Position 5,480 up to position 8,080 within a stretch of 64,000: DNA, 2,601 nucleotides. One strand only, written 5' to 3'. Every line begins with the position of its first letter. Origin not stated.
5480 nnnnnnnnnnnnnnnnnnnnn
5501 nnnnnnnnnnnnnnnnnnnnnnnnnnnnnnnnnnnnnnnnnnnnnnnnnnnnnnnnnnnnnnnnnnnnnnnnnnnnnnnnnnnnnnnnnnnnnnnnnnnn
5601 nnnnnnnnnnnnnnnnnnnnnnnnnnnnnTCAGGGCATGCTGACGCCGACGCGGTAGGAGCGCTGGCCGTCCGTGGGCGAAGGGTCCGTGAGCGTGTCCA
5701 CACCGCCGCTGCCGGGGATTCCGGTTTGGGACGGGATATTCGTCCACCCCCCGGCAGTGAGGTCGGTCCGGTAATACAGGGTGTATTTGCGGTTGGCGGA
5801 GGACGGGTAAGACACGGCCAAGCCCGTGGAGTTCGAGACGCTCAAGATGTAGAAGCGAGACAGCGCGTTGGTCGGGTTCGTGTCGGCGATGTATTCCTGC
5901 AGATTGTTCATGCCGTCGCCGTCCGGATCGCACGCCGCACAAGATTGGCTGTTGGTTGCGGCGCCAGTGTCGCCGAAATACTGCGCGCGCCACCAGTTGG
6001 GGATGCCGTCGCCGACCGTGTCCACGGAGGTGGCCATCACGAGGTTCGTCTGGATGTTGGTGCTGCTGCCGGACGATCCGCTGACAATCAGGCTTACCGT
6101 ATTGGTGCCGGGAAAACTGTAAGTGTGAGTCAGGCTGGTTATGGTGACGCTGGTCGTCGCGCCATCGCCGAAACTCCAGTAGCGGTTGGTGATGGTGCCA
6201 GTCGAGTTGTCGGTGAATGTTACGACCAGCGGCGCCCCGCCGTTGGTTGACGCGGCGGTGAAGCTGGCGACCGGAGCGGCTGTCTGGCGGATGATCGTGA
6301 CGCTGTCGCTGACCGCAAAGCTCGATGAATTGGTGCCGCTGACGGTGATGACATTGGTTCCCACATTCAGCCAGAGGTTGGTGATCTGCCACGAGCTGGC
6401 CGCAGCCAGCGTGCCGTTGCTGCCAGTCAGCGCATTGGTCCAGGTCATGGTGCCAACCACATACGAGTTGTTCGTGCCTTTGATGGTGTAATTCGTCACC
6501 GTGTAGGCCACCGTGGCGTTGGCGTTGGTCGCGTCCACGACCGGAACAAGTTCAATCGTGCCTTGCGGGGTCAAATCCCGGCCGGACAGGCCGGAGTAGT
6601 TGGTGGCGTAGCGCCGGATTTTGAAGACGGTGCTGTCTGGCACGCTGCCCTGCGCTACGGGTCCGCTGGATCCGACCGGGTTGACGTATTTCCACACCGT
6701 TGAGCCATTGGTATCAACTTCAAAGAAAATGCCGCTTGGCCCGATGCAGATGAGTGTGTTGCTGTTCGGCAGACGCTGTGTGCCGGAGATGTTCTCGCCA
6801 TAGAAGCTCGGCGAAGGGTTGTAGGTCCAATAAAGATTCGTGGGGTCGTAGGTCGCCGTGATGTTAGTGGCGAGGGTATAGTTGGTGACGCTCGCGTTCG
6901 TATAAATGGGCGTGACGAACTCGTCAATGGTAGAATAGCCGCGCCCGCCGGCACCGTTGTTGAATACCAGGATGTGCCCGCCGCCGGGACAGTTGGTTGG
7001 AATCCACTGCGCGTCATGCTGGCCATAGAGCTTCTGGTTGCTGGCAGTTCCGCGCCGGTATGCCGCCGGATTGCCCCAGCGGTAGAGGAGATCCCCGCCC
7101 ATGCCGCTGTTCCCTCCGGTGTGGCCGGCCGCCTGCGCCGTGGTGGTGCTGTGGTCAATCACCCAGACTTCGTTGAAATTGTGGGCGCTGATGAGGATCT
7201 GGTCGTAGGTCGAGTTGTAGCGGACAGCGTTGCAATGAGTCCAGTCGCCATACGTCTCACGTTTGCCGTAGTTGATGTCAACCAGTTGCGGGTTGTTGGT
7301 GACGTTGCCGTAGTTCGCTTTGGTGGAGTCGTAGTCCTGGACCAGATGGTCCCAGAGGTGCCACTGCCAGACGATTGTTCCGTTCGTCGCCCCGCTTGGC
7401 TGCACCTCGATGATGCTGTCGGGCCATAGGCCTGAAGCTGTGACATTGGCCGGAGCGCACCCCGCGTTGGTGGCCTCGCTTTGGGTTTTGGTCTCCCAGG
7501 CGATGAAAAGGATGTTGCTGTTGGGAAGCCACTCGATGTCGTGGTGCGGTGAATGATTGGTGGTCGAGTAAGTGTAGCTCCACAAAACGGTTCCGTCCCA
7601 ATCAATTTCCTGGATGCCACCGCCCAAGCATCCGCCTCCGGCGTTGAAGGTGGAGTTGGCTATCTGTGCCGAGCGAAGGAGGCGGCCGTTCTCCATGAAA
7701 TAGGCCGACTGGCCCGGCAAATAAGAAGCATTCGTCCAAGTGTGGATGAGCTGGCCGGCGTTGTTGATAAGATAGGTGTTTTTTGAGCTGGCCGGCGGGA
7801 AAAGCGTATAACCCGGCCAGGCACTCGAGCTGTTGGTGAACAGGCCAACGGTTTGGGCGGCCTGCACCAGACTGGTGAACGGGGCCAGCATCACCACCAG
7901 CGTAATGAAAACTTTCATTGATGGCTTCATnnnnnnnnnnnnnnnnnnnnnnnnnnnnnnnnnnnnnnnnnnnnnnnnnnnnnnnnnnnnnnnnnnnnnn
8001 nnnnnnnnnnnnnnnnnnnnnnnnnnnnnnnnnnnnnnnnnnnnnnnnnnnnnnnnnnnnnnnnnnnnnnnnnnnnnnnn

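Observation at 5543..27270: One bipartite promoter-like motif precedes both ECF sigma genes and four to five outward-facing operons: a candidate self-contained ECF/STK regulon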

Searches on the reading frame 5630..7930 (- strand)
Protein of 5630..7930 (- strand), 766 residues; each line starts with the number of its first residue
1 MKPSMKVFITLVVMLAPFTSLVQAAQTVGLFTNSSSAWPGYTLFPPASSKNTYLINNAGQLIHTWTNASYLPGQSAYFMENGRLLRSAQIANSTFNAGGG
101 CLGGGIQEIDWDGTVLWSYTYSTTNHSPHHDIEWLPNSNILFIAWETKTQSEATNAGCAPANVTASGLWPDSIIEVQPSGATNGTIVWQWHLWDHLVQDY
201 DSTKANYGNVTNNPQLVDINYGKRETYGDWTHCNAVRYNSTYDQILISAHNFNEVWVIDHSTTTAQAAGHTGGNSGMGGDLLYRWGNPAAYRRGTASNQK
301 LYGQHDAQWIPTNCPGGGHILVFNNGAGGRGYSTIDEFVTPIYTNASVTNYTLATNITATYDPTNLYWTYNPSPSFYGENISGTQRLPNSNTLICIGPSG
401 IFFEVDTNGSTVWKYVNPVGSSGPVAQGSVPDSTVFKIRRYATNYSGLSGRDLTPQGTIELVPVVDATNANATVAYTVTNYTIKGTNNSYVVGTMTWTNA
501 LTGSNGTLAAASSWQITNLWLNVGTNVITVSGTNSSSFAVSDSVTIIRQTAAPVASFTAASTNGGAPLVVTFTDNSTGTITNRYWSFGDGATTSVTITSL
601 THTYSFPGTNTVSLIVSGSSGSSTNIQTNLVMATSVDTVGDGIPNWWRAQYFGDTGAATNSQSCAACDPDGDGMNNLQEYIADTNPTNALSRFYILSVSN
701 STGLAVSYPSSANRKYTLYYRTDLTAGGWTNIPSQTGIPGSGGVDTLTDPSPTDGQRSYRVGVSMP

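Call 6: search_protein_families(library=pfam, proteins=[window:5630-7930:-])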
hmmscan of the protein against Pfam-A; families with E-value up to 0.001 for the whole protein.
window:5630-7930:- (766 aa): 4 families
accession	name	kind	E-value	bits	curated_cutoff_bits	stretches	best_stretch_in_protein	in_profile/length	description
PF05935.17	Arylsulfotrans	-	5.2e-19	68.9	24.2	1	47-402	25-337/374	Arylsulfotransferase (ASST)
PF18911.6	PKD_4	-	1.6e-11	44.5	27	1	551-629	2-81/85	PKD domain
PF14269.12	Arylsulfotran_2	-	6e-07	29.6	27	1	104-417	25-300/301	Arylsulfotransferase (ASST)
PF00801.26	PKD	-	3.2e-06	27.5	23.5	1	564-626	11-75/80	PKD domain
